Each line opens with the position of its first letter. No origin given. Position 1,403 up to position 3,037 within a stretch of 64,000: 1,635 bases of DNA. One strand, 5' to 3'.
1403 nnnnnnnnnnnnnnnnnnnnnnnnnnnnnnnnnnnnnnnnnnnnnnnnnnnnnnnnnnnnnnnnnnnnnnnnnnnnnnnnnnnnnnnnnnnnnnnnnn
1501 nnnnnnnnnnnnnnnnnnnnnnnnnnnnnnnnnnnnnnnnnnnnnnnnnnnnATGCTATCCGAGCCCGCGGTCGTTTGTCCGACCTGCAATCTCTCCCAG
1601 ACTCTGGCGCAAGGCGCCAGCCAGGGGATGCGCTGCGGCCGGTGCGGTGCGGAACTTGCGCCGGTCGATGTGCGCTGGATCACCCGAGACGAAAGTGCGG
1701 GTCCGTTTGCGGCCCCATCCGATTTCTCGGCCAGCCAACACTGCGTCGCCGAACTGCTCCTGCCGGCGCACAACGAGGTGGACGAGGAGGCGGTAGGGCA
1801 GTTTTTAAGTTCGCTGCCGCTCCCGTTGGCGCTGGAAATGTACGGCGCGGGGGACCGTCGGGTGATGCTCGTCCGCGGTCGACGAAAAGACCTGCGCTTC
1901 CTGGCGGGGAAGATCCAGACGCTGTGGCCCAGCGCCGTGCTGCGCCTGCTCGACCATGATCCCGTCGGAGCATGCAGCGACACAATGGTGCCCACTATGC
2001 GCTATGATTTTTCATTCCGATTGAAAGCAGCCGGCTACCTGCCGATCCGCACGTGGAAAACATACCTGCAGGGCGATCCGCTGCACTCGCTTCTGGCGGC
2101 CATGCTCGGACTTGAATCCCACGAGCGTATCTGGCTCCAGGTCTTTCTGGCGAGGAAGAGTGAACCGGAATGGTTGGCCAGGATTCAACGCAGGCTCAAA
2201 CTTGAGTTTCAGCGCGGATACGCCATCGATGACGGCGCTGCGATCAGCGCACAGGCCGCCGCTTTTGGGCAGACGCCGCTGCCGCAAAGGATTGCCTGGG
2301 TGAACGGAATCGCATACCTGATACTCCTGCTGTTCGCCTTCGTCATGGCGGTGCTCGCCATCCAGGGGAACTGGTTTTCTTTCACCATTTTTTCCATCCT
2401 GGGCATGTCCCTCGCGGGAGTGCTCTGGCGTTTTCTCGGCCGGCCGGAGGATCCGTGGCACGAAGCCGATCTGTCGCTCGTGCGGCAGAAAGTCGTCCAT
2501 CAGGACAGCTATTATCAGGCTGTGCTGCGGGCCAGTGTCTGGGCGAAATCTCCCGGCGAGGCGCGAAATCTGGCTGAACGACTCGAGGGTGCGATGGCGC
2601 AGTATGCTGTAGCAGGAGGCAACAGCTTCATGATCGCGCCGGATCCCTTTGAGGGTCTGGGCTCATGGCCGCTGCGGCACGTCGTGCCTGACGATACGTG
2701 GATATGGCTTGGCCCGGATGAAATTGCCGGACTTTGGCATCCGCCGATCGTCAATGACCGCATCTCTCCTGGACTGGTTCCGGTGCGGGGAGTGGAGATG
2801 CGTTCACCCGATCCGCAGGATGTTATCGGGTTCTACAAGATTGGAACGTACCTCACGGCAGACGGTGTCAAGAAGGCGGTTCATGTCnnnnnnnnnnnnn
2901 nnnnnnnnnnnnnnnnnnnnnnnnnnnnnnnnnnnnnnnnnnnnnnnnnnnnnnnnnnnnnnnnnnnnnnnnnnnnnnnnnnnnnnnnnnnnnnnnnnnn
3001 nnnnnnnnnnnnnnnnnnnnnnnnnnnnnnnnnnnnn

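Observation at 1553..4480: Unusual architecture: N-terminal C4 zinc ribbon + unknown domain + 2 TM helices + VirD4/TraD-like ATPase, with no T4SS context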

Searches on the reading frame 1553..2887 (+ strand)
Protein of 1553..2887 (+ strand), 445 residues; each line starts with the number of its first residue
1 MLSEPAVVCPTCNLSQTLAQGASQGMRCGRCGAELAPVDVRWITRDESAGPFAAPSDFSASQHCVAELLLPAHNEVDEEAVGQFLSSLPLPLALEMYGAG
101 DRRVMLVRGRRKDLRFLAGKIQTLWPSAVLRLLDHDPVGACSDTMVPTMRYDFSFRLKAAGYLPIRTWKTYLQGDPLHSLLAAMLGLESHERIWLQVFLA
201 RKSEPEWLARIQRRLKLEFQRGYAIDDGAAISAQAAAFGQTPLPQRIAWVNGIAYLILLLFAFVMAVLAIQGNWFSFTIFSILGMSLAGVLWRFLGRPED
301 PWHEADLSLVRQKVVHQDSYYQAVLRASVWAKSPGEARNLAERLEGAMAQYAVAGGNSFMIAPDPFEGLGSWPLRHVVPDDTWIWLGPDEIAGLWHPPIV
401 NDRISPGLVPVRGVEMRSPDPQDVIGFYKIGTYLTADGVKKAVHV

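Call 58: search_protein_representatives(alignment_id=A2)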
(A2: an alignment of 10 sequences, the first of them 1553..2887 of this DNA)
Query: 10 sequences, 444 profile positions. Proteins with E-value up to 0.001 (for the whole library): 416; up to 1e-10: 88; up to 1e-30: 21. The best 150 are listed.
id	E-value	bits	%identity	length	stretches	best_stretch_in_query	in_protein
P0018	5.2e-195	664.9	-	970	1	1-444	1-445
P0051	3.0e-175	599.8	-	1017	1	2-444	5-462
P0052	4.8e-148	510.1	-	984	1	2-444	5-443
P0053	9.9e-116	403.6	-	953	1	3-437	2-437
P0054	1.5e-114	399.7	-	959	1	7-444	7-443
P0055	3.4e-101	355.7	-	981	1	8-443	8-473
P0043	1.4e-98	347.0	-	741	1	4-443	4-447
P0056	1.2e-96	340.6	-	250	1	2-247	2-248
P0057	1.7e-95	336.9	-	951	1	4-443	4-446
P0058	1.6e-89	317.2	-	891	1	63-442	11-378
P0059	4.8e-86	305.8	-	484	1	131-443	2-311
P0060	1.3e-82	294.4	-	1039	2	65-442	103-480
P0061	2.4e-78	280.4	-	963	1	4-439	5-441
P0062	5.3e-66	239.7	-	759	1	253-444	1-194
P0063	1.1e-49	185.9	-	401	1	62-308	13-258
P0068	7.4e-33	130.4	-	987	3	63-222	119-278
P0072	2.0e-27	112.5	-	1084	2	73-398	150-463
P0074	1.2e-26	110.0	-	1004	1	62-399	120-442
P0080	9.9e-25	103.7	-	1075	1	67-423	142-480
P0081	2.5e-24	102.3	-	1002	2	77-424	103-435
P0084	3.5e-23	98.5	-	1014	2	64-400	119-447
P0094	4.9e-20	88.2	-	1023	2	75-420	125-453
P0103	1.2e-17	80.3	-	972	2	77-209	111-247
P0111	2.1e-16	76.2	-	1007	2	78-213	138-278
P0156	1.3e-09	53.8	-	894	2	104-374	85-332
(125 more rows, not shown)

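Call 60: find_encoding_contigs(protein=P0081, flank=10000, max_places=2)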
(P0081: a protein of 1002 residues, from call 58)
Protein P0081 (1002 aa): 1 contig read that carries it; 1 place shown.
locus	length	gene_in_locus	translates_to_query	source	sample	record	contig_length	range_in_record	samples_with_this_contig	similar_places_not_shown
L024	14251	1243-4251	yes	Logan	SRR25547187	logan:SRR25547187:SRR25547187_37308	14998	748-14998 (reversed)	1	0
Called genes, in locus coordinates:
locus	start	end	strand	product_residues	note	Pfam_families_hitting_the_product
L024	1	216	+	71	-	?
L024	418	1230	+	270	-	PF01551:Peptidase_M23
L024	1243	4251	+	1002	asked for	PF01935:DUF87 (weak)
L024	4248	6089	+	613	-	PF13814:Replic_Relax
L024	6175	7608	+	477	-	PF02518:HATPase_c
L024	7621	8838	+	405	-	-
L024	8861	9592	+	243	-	PF00072:Response_reg, PF00486:Trans_reg_C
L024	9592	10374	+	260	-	PF00486:Trans_reg_C (weak)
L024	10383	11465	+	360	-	PF03796:DnaB_C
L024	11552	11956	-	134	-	-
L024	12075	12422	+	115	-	-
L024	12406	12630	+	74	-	-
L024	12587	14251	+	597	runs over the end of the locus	PF00239:Resolvase, PF07508:Recombinase, PF13408:Zn_ribbon_recom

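Call 61: find_encoding_contigs(protein=P0072, flank=10000, max_places=2)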
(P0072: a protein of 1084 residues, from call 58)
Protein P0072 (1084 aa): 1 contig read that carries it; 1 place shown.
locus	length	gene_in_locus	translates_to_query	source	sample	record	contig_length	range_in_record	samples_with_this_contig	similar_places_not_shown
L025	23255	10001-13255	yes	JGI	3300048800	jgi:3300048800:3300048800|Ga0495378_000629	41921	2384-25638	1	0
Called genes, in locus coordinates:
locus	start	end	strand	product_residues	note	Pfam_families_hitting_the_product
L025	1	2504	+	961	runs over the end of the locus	-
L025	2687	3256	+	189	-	-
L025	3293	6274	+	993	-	PF26593:TraC-like (weak), PF12846:AAA_10 (faint), PF19044:P-loop_TraG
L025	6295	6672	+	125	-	-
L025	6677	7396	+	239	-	PF01551:Peptidase_M23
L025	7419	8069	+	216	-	PF01551:Peptidase_M23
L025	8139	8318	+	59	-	-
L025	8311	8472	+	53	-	-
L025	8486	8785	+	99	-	-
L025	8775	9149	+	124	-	-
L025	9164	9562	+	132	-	-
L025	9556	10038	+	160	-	-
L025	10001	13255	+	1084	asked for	PF10412:TrwB_AAD_bind (faint)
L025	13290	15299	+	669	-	-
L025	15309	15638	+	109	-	-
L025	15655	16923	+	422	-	PF01807:Zn_ribbon_DnaG, PF08275:DNAG_N (faint)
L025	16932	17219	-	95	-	-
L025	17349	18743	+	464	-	PF02518:HATPase_c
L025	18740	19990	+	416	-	-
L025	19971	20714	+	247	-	PF00512:HisKA, PF02518:HATPase_c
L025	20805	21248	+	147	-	-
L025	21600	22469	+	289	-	PF00494:SQS_PSY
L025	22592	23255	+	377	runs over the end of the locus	PF06722:EryCIII-like_C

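Call 62: predict_structure(alignment_id=A2)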
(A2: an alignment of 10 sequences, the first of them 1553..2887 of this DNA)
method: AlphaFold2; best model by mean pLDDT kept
length: 445 residues; sequences in the alignment: 10
mean_pLDDT: 63.3   pTM: 0.58
mean pLDDT of the five models: 63.3, 62.4, 54.1, 51.2, 45.1
residues with pLDDT >= 90: 0; 70-90: 202; 50-70: 139; < 50: 104
segments of 3 or more residues with pLDDT < 50: 1-4, 39-61, 141-145, 169-173, 222-251, 296-302, 398-419
pLDDT, mean of each block of 10 residues (from residue 1): 58 71 82 68 35 31 69 55 75 82 77 79 69 72 53 76 56 59 77 86 76 62 38 33 35 65 77 80 72 49 54 62 86 83 81 65 65 54 76 61 32 37 57 62 56
secondary structure, 60 per line:
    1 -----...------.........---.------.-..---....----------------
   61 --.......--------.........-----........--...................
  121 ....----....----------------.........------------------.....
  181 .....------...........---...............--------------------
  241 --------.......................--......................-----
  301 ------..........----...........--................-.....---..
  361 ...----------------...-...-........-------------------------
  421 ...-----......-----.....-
elements in order: E6-8 E15-17 H18-23 H41-44 E63-69 H78-86 E92-99 E102-110 H111-124 E129-132 E149-157 H176-185 E192-202 H206-220 H249-271 H274-295 H307-316 E321-331 H334-349 H351-355 E359-363 E384-386 H388-395 E429-434 E440-444

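Call 74: list_cluster_members(proteins=[P0072, P0081, P0068, P0074, P0080, P0084, P0094, P0103, P0111, P0156])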
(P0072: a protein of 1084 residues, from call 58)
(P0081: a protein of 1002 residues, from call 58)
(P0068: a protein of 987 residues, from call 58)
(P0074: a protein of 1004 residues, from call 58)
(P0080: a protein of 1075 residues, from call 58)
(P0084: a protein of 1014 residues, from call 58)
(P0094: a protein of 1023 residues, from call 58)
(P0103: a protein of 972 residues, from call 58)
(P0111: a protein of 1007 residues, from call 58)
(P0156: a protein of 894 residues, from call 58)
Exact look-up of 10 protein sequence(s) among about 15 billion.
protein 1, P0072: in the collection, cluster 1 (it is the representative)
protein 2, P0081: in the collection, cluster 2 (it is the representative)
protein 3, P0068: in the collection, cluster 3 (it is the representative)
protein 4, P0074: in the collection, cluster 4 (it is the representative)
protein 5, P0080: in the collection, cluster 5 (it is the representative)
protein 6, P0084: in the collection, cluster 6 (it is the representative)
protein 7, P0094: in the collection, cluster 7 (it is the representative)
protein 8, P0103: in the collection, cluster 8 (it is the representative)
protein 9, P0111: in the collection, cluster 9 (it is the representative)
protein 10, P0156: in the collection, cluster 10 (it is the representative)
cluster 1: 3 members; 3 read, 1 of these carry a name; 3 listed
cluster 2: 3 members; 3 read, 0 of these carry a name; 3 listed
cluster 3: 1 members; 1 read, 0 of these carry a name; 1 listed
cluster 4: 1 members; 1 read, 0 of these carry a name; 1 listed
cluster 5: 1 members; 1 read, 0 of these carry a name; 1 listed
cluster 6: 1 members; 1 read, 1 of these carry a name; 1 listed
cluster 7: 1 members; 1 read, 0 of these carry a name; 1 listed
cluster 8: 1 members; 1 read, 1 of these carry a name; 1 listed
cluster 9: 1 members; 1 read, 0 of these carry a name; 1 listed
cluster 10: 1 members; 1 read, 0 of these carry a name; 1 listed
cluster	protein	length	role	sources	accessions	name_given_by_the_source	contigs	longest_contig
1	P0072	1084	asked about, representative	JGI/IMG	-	hypothetical protein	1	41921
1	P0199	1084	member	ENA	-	-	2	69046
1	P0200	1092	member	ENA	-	-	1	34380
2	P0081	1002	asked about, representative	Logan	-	-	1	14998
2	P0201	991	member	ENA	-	-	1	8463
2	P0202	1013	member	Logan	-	-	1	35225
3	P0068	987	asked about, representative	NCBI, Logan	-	-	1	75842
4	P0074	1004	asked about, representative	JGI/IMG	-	-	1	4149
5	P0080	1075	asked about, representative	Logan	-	-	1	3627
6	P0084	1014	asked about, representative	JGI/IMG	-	hypothetical protein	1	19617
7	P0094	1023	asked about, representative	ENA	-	-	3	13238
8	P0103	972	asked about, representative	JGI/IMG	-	hypothetical protein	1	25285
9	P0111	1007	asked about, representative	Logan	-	-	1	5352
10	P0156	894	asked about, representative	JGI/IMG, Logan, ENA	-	-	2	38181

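Call 76: find_encoding_contigs(protein=P0068, flank=10000, max_places=1)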
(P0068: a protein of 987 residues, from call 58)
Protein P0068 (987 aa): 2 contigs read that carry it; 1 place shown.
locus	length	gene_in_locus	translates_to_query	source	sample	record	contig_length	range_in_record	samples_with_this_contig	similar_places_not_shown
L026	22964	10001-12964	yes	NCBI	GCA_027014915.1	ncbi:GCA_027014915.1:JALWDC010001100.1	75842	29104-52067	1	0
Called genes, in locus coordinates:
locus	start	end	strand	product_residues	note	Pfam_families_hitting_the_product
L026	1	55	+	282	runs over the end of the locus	-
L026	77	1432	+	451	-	-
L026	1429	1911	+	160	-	PF01478:Peptidase_A24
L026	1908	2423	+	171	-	-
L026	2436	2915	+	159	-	-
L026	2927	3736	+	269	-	-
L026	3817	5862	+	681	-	-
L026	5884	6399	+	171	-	-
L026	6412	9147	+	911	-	PF01935:DUF87 (faint), PF12846:AAA_10 (weak)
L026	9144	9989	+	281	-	PF01551:Peptidase_M23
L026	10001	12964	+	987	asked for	PF01935:DUF87 (weak)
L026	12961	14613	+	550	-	-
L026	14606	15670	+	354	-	PF02518:HATPase_c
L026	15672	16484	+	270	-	-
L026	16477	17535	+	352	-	-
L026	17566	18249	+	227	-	PF00072:Response_reg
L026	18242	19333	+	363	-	PF03796:DnaB_C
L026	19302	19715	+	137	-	-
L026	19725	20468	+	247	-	PF00486:Trans_reg_C (weak)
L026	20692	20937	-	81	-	-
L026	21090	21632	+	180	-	-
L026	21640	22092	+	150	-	-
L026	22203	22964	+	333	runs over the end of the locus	-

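Call 77: find_encoding_contigs(protein=P0156, flank=10000, max_places=1)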
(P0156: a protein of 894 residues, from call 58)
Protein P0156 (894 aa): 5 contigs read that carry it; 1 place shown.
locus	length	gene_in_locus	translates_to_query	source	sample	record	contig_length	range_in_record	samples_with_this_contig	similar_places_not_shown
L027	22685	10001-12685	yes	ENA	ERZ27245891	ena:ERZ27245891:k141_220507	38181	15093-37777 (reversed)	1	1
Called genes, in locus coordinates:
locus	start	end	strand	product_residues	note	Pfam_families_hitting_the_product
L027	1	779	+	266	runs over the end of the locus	-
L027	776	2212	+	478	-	-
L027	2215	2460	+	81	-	-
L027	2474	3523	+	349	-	PF08666:SAF (weak)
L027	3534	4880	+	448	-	PF01656:CbiA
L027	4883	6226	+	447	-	PF00437:T2SSE, PF27713:UCP018868 (weak), PF00005:ABC_tran (weak)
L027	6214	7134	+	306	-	PF00482:T2SSF (weak)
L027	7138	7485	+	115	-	-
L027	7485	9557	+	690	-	-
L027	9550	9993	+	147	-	-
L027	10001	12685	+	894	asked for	PF26449:DUF8128, PF10412:TrwB_AAD_bind (weak), PF12696:TraG-D_C (weak)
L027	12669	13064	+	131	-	-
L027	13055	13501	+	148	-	-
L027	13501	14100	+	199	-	-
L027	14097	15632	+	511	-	PF13814:Replic_Relax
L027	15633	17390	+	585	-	PF12846:AAA_10 (weak), PF19044:P-loop_TraG (faint)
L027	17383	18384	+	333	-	PF01551:Peptidase_M23, PF13620:CarboxypepD_reg (faint)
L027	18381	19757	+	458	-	PF11790:Glyco_hydro_cc (weak)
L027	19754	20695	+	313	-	-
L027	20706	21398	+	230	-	PF08666:SAF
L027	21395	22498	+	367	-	PF00437:T2SSE, PF27713:UCP018868 (weak), PF13191:AAA_16 (weak), PF13555:AAA_29 (faint), PF01926:MMR_HSR1 (faint)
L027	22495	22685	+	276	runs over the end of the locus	-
